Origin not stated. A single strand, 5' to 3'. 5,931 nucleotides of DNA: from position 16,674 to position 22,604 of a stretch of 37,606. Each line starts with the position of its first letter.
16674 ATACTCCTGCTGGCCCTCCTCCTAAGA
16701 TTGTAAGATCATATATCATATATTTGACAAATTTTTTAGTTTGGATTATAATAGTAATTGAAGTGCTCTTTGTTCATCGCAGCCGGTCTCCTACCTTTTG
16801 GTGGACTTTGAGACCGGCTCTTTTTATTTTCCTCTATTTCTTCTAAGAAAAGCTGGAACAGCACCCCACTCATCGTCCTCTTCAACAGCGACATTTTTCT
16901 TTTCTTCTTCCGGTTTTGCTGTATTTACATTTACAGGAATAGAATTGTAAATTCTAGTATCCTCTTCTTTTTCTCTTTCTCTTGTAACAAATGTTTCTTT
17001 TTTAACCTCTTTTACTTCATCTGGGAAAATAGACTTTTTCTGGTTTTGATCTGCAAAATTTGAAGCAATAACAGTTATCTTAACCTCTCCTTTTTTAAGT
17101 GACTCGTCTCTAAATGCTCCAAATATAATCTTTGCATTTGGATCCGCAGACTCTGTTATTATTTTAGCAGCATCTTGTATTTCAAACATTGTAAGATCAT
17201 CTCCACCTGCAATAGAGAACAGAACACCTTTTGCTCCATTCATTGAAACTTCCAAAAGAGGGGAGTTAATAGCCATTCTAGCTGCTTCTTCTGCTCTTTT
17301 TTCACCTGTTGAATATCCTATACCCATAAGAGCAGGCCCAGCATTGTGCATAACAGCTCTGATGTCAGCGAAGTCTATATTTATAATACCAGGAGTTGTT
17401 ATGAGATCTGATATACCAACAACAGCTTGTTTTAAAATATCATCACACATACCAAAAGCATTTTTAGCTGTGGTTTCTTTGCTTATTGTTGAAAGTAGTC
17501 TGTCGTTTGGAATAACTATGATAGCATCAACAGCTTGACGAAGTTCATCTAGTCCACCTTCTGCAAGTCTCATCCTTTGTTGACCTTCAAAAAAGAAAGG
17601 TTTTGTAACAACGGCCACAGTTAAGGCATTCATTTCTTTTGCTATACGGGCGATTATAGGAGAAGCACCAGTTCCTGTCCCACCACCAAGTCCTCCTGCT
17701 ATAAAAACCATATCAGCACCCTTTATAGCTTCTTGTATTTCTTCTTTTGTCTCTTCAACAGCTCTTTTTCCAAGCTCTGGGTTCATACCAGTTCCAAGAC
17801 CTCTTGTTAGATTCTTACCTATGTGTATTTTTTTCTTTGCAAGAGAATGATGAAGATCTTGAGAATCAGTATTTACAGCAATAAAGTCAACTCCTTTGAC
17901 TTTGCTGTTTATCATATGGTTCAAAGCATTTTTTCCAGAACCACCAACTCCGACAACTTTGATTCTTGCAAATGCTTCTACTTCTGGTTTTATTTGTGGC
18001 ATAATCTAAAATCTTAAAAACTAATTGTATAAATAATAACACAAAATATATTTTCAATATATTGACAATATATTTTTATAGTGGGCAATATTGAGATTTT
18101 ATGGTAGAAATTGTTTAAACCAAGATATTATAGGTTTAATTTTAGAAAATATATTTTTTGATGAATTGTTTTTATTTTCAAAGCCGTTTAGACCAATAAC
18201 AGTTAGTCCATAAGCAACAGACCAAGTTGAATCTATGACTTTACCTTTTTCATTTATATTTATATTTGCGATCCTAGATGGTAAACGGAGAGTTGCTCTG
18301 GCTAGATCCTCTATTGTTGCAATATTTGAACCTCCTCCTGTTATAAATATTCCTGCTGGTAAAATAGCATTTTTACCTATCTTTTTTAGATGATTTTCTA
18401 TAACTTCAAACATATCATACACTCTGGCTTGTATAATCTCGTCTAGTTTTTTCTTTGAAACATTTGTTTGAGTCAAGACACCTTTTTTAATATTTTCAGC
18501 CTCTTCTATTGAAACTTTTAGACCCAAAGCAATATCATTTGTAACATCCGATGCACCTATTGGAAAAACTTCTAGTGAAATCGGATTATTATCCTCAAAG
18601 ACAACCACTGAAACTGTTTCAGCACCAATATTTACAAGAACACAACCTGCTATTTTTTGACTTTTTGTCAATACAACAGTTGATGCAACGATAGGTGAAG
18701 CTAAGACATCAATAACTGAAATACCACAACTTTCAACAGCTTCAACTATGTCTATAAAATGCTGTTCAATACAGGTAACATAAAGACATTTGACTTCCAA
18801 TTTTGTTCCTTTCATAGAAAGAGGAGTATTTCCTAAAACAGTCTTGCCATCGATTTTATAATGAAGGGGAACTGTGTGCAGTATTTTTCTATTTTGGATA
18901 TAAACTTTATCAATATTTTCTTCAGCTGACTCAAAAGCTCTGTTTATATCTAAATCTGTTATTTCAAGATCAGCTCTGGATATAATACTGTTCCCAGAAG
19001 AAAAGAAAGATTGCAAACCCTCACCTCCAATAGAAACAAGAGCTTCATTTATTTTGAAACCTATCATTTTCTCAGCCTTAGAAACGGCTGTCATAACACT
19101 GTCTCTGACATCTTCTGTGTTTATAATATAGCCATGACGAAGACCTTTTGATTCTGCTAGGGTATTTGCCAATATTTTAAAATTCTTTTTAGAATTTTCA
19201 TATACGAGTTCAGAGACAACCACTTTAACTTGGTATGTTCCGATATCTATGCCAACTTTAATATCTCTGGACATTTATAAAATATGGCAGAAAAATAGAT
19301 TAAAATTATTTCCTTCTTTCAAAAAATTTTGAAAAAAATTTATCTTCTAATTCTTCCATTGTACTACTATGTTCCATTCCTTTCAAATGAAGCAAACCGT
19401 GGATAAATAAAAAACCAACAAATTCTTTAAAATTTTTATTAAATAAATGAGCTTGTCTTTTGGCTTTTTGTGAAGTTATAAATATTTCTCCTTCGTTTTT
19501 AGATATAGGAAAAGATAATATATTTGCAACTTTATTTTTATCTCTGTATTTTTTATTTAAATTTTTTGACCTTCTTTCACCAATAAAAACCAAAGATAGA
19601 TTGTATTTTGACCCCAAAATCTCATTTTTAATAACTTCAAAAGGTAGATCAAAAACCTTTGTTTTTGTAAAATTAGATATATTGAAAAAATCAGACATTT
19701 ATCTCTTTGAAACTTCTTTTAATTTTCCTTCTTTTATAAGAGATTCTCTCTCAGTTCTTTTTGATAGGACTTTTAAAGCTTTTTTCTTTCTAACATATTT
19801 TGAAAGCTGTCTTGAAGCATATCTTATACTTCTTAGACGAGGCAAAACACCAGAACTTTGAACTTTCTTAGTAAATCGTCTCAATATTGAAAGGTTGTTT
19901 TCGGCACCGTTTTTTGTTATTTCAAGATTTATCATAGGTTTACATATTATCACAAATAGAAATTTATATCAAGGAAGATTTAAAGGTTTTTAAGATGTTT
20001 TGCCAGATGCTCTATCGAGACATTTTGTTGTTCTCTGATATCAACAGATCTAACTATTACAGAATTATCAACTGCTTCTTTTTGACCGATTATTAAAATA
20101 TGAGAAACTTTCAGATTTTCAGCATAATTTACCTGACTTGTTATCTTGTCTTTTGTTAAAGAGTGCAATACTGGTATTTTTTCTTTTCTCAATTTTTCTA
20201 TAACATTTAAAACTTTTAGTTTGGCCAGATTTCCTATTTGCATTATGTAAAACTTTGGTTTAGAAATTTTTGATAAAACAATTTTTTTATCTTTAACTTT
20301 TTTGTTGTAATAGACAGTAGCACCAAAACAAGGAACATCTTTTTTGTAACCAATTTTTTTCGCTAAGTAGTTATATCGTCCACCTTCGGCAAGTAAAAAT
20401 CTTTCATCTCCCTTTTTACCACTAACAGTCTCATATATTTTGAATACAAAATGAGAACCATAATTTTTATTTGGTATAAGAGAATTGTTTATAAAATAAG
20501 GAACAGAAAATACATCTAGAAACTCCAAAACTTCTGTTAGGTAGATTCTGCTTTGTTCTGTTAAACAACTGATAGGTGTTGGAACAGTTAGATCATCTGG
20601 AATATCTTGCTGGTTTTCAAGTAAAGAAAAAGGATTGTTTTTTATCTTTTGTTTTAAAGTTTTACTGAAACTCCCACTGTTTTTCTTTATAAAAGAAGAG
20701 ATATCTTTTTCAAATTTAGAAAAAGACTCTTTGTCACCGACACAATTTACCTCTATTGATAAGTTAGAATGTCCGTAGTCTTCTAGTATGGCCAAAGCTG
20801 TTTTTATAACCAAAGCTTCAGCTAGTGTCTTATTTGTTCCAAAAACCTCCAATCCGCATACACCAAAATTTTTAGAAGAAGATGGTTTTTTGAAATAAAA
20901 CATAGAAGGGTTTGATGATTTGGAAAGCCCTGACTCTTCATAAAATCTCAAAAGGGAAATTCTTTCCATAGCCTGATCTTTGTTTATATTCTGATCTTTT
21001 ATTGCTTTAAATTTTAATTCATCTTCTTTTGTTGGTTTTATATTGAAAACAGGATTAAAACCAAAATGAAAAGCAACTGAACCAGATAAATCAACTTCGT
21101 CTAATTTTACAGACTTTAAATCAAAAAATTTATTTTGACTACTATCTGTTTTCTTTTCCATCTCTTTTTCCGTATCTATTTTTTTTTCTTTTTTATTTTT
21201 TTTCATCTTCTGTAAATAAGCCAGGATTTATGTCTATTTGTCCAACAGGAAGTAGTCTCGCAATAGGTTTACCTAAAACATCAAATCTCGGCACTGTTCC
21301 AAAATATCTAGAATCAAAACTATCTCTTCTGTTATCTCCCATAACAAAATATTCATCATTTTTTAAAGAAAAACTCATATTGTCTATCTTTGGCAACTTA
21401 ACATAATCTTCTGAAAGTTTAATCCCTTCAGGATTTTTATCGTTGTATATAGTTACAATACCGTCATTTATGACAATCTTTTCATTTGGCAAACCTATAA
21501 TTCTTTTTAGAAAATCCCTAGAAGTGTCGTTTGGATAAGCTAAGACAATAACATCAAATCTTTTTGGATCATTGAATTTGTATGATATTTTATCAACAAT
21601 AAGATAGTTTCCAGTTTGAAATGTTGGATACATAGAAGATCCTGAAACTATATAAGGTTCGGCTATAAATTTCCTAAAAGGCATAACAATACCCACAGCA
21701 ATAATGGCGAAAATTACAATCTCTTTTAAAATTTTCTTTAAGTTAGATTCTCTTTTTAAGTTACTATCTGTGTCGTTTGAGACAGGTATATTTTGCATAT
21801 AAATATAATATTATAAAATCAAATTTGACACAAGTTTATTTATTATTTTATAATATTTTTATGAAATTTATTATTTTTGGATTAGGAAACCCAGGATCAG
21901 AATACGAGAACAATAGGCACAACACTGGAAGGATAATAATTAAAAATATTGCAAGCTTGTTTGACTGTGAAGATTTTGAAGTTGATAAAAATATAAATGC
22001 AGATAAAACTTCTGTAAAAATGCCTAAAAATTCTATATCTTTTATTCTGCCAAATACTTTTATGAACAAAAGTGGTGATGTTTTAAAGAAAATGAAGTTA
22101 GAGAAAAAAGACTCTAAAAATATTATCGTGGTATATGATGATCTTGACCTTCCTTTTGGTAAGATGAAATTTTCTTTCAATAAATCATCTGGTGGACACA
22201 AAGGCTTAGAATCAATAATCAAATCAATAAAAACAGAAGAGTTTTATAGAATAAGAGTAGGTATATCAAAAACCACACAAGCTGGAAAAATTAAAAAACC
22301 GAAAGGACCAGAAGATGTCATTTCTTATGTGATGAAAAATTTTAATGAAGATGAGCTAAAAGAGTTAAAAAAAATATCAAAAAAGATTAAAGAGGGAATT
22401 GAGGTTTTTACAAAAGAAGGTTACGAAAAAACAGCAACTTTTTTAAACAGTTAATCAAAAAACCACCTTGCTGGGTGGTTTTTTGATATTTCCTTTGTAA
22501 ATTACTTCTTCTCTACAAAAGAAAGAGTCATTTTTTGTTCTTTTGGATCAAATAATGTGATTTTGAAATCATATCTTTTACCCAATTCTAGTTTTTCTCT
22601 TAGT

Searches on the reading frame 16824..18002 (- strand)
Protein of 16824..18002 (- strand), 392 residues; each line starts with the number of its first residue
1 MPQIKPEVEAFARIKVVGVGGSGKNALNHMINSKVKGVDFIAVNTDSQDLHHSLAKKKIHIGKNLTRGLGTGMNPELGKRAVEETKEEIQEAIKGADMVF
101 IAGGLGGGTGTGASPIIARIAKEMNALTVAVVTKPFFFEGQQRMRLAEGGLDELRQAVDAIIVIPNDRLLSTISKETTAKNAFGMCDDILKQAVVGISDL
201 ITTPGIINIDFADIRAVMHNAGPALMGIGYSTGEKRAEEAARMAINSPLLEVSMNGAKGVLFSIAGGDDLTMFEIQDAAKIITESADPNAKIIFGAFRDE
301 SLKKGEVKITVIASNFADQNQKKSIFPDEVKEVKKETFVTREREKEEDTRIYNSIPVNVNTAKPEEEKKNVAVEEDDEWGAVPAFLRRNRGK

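Call 7: search_protein_families(library=pfam, max_evalue=0.001, proteins=[window:16824-18002:-])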
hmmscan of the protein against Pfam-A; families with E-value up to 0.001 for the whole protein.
window:16824-18002:- (392 aa): 2 families
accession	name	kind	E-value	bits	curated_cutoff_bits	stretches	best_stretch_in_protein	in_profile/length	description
PF00091.31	Tubulin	-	4.1e-48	164.6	33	1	13-172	1-188/190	Tubulin/FtsZ family, GTPase domain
PF12327.13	FtsZ_C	-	1.7e-30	105.6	27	1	222-316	1-94/95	FtsZ family, C-terminal domain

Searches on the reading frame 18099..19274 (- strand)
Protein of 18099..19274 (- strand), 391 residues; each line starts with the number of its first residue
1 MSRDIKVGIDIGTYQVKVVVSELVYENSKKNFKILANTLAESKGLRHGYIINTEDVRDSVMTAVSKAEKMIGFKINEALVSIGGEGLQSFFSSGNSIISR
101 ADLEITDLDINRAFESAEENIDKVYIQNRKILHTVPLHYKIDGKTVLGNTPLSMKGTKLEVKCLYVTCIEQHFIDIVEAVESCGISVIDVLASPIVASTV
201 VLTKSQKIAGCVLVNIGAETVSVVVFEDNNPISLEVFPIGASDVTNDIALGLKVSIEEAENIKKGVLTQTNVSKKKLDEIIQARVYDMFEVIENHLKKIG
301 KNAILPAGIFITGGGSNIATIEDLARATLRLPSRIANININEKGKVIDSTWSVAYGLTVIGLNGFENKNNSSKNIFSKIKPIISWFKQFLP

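Call 7: search_protein_families(library=pfam, max_evalue=0.001, proteins=[window:18099-19274:-])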
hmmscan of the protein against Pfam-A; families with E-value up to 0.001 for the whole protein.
window:18099-19274:- (391 aa): 4 families
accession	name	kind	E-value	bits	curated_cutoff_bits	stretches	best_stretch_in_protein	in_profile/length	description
PF14450.12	FtsA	-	9.2e-23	81.4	31.8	1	212-356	1-127/127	Cell division protein FtsA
PF02491.25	SHS2_FTSA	-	1e-11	45.4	25.4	1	84-167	1-79/79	SHS2 domain inserted in FTSA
PF11104.14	PilM_2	-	5.9e-08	32.5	27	1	162-338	127-307/340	Type IV pilus assembly protein PilM;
PF06723.19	MreB_Mbl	-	8.9e-05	21.9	27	1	261-337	226-305/327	MreB/Mbl protein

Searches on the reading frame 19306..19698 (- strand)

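Call 7: search_protein_families(library=pfam, max_evalue=0.001, proteins=[window:19306-19698:-])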
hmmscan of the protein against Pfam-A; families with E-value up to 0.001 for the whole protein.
window:19306-19698:- (130 aa): 1 family
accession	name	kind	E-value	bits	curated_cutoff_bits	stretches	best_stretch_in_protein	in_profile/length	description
PF02130.23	YbeY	-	7e-24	84.6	25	1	22-116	18-115/129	Endoribonuclease YbeY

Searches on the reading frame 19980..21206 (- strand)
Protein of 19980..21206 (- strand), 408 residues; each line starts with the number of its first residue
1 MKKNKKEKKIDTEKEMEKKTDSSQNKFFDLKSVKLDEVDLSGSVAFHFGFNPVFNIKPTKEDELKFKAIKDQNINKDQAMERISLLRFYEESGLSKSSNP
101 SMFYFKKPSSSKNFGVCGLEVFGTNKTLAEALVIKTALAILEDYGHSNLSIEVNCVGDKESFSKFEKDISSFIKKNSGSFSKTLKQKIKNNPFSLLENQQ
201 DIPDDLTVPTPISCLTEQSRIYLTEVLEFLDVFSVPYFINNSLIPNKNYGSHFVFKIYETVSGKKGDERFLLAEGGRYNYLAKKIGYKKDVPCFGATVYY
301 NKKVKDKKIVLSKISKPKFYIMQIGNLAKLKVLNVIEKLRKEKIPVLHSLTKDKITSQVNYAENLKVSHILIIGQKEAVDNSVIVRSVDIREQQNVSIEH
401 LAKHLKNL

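Call 7: search_protein_families(library=pfam, max_evalue=0.001, proteins=[window:19980-21206:-])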
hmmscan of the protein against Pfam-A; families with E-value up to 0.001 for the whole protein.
window:19980-21206:- (408 aa): 2 families
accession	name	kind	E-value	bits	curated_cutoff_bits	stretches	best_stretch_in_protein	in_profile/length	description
PF03129.25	HGTP_anticodon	-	1e-11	45.3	21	1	321-407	4-93/94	Anticodon binding domain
PF13393.11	tRNA-synt_His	-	8.9e-07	28.9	25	1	109-300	106-305/308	Histidyl-tRNA synthetase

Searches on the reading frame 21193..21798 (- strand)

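Call 7: search_protein_families(library=pfam, max_evalue=0.001, proteins=[window:21193-21798:-])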
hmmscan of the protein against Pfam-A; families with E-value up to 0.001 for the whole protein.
window:21193-21798:- (201 aa): 1 family
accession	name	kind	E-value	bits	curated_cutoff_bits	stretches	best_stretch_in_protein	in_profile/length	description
PF10502.14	Peptidase_S26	-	6.4e-42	143.8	22.9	1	25-180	2-165/168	Signal peptidase, peptidase S26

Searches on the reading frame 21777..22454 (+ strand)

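Call 8: search_protein_families(library=pfam, max_evalue=0.001, proteins=[window:21777-22454:+])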
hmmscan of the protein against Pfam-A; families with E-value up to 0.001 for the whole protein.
window:21777-22454:+ (225 aa): 1 family
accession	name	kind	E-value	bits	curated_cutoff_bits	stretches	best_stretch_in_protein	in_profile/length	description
PF01195.25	Pept_tRNA_hydro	-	1.6e-47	162.1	27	1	32-221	1-180/183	Peptidyl-tRNA hydrolase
